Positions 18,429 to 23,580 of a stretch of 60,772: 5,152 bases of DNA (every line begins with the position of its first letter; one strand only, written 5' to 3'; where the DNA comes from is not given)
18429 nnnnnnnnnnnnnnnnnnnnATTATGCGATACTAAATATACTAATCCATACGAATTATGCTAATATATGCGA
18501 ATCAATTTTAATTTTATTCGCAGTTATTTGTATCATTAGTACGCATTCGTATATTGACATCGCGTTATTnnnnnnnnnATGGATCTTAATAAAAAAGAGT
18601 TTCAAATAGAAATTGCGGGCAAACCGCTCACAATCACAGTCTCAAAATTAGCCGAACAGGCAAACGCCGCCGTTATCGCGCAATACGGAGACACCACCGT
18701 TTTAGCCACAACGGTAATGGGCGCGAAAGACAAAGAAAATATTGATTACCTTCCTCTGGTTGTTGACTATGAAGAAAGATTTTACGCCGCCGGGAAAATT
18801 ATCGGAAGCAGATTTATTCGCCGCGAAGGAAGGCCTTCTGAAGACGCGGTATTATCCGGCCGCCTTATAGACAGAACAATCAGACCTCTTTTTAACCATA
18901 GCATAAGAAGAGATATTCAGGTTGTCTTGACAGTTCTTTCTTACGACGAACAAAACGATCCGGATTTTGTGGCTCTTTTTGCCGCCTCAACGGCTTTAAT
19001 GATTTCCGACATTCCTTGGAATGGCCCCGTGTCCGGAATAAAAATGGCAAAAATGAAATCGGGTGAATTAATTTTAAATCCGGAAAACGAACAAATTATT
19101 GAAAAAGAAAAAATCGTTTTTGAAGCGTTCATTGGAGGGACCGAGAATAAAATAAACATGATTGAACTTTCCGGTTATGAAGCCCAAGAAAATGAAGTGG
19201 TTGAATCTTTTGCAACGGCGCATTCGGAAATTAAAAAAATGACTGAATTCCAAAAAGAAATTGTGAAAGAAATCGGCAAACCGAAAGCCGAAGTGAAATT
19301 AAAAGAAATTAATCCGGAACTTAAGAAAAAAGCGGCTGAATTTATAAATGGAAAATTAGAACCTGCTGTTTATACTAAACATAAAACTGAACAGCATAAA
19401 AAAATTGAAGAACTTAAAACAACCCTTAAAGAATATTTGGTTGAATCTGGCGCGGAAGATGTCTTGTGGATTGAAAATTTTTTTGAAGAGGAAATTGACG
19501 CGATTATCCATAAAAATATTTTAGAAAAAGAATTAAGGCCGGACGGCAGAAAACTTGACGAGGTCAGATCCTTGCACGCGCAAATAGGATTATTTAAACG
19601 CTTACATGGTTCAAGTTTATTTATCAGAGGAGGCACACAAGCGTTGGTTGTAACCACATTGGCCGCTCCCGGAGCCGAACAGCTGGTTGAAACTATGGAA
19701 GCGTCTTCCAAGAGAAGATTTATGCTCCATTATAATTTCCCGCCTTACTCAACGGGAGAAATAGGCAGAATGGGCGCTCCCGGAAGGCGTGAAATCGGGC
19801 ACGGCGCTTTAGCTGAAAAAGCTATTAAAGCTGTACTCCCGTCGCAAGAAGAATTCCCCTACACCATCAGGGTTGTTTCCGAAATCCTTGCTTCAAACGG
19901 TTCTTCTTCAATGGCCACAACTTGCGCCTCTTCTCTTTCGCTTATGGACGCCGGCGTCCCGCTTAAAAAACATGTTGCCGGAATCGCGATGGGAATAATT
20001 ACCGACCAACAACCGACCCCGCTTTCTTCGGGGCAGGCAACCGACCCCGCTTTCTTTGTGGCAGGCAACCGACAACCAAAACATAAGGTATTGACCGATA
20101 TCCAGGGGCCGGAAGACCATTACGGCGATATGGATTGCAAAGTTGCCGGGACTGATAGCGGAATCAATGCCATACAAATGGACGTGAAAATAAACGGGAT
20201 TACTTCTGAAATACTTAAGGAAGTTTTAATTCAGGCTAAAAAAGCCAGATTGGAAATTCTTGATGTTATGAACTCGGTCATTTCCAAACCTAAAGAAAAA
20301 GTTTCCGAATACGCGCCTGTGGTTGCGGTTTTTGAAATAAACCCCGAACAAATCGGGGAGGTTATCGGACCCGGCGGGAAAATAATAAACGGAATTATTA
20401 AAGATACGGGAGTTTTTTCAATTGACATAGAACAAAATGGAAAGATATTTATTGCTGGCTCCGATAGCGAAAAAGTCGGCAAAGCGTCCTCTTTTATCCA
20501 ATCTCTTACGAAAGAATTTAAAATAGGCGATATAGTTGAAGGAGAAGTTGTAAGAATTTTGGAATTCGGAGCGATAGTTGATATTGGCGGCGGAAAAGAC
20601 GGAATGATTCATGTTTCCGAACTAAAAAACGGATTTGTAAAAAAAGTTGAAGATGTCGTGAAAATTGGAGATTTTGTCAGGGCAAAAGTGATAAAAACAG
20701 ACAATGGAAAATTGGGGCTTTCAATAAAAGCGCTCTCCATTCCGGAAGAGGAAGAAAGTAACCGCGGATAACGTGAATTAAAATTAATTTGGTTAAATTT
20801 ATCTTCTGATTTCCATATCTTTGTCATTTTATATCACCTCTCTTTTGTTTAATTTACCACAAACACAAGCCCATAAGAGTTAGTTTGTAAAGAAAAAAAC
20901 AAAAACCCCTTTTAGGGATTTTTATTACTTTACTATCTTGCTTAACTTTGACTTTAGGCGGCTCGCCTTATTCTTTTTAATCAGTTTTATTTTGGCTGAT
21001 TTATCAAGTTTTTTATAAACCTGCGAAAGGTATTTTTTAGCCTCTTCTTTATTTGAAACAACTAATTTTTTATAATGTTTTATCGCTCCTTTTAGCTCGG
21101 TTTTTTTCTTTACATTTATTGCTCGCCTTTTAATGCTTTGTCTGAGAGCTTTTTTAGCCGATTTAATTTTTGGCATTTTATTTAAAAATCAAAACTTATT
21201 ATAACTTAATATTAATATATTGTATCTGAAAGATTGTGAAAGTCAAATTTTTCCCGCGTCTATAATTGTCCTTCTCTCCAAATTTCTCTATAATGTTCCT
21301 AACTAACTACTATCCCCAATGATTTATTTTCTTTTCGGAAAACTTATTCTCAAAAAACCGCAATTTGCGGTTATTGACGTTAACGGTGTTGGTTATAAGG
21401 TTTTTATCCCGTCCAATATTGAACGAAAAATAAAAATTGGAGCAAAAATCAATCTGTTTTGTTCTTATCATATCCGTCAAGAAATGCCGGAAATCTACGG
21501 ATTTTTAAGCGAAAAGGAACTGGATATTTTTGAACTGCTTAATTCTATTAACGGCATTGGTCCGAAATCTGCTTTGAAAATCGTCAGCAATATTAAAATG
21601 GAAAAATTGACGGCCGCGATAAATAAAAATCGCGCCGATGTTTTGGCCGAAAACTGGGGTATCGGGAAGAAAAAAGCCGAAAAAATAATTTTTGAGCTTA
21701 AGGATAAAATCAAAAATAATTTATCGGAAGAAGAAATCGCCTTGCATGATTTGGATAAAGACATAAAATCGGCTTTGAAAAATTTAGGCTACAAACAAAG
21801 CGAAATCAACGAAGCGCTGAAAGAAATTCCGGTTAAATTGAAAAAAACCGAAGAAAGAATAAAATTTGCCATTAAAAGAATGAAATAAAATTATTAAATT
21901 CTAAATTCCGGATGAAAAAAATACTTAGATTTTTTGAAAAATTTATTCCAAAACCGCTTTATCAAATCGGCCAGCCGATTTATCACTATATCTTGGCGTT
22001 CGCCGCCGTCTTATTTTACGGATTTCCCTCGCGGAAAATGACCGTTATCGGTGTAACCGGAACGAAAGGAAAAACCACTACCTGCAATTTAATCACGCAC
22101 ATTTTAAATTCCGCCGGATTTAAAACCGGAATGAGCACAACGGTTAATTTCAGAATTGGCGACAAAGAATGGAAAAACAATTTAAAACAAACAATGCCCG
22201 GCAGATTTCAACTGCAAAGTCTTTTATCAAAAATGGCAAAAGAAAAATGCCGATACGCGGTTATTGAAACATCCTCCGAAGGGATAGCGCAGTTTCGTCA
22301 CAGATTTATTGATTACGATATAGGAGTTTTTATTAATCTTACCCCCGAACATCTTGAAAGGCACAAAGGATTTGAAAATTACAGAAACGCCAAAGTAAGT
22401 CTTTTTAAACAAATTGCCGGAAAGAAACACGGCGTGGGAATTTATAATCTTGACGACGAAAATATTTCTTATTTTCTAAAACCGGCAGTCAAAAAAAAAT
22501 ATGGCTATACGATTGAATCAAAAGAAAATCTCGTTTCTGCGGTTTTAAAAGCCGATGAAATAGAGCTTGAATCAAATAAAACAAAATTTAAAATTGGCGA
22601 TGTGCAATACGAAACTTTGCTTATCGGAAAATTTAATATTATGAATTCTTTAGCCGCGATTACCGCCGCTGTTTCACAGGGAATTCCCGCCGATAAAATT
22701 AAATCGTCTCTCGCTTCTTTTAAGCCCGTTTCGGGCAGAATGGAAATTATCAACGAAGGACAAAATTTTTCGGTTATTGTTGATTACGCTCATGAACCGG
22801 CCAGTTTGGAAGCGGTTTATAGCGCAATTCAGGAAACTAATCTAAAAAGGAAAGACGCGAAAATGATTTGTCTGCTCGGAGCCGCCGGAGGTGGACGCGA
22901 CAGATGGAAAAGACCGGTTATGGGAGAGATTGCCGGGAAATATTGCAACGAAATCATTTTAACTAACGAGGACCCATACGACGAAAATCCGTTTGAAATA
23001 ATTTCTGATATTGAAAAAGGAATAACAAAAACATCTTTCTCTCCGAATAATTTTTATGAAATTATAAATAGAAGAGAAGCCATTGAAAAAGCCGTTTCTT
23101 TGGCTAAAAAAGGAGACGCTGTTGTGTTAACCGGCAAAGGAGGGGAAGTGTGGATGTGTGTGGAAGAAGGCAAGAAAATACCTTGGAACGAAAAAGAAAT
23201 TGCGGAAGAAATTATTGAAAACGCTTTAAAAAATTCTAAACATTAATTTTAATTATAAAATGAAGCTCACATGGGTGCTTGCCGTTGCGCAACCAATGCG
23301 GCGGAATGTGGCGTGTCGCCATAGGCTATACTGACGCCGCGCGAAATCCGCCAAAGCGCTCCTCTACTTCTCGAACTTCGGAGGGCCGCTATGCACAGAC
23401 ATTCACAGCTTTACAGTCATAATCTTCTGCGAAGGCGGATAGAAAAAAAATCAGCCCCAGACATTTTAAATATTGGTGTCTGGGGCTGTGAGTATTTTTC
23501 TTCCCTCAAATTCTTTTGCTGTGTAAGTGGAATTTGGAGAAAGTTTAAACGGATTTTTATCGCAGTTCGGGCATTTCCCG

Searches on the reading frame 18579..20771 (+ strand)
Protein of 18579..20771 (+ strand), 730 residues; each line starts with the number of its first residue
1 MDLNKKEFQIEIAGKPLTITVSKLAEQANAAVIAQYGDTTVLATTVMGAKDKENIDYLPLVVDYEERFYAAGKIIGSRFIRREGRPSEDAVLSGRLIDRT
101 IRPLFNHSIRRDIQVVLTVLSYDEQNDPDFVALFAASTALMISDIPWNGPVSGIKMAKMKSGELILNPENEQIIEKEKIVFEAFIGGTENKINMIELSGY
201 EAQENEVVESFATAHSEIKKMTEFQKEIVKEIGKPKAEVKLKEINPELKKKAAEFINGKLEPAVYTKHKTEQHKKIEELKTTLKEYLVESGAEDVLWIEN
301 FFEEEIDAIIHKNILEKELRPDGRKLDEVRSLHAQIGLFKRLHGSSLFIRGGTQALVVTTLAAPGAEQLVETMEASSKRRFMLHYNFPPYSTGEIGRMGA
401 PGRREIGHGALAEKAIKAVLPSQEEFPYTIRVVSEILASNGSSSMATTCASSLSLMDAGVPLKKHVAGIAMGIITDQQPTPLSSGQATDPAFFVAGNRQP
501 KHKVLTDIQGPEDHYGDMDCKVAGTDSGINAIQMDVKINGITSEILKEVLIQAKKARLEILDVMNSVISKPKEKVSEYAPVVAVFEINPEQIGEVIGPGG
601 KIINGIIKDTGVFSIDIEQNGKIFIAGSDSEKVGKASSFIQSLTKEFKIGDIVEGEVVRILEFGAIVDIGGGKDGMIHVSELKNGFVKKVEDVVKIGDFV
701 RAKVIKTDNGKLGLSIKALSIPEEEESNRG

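Call 4: search_protein_families(library=pfam, proteins=[window:18579-20771:+], max_evalue=0.01)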
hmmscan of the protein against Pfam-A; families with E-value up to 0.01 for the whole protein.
window:18579-20771:+ (730 aa): 6 families
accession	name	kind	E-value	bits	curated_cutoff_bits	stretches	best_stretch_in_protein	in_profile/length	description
PF01138.27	RNase_PH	-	5.8e-52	176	25.5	2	15-146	3-130/130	3' exoribonuclease family, domain 1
PF00575.29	S1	-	8.6e-17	61.7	22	1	647-713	2-70/74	S1 RNA binding domain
PF00013.35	KH_1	-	1.9e-08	34.4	21.5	1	584-641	3-65/66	KH domain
PF03726.19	PNPase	-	8.3e-07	29.8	24.6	1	247-325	1-81/81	Polyribonucleotide nucleotidyltransferase, RNA binding domain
PF03725.20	RNase_PH_C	-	0.00013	22.2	20.8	0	503-556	14-67/67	3' exoribonuclease family, domain 2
PF23459.1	S1_RRP5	-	0.0031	18.5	27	1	650-714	4-68/72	RRP5 S1 domain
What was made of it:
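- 18579..20771 (+): pnp (polynucleotide phosphorylase). Pfam RNase_PH x2, PNPase, KH and S1 (call 4).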

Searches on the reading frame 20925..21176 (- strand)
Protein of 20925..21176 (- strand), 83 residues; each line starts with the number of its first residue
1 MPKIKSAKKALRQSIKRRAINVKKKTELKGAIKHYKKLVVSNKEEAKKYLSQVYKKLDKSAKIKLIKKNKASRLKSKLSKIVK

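Call 66: search_protein_families(library=pfam, proteins=[window:20925-21176:-], max_evalue=0.0001)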
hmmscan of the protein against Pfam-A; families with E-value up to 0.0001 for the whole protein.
window:20925-21176:- (83 aa): 1 family
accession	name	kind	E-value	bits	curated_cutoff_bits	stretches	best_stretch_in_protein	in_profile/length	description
PF01649.23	Ribosomal_S20p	-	1.7e-18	67.4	29.5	1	2-83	1-83/83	Ribosomal protein S20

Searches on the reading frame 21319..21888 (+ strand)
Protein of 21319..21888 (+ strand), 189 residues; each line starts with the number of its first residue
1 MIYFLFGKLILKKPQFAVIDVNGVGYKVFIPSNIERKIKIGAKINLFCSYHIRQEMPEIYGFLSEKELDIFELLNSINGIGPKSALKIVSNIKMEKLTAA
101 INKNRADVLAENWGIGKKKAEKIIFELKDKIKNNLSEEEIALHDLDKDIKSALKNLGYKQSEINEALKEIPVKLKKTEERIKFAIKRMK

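Call 66: search_protein_families(library=pfam, proteins=[window:21319-21888:+], max_evalue=0.0001)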
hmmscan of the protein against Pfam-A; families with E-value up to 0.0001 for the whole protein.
window:21319-21888:+ (189 aa): 3 families
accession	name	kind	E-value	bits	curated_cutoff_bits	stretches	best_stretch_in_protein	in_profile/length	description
PF01330.27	RuvA_N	-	1.9e-15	57.1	23.6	1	1-61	1-61/61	RuvA N terminal domain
PF14520.12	HHH_5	-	1e-12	48.8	27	1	71-129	1-57/57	Helix-hairpin-helix domain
PF07499.19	RuvA_C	-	8e-07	29.9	24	1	148-188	5-46/47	RuvA, C-terminal domain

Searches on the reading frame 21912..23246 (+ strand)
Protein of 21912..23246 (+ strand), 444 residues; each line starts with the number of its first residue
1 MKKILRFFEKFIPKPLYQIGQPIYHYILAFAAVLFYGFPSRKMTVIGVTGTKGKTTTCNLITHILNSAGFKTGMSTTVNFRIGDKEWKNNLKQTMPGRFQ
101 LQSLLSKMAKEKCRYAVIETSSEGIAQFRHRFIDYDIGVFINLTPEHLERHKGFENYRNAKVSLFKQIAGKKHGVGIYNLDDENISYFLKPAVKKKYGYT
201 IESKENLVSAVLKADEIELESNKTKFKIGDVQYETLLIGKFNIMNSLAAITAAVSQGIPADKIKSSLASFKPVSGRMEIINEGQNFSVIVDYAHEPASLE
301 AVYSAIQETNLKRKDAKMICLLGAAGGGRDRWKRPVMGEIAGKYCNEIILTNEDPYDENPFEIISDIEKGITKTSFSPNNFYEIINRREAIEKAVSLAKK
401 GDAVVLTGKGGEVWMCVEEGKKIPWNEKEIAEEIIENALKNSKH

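Call 66: search_protein_families(library=pfam, proteins=[window:21912-23246:+], max_evalue=0.0001)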
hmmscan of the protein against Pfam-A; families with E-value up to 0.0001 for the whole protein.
window:21912-23246:+ (444 aa): 2 families
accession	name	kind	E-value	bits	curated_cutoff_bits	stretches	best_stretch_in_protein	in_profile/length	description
PF08245.18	Mur_ligase_M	-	1.6e-44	152.7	24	1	48-253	1-200/200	Mur ligase middle domain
PF02875.26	Mur_ligase_C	-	2.9e-25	90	28.4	1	275-410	1-127/127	Mur ligase, glutamate ligase domain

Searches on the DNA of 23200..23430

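Call 70: search_rna_families(source=window, start=23200, end=23430, threshold=evalue, max_evalue=1)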
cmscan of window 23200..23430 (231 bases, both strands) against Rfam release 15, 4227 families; matches with E-value up to 1: 0.
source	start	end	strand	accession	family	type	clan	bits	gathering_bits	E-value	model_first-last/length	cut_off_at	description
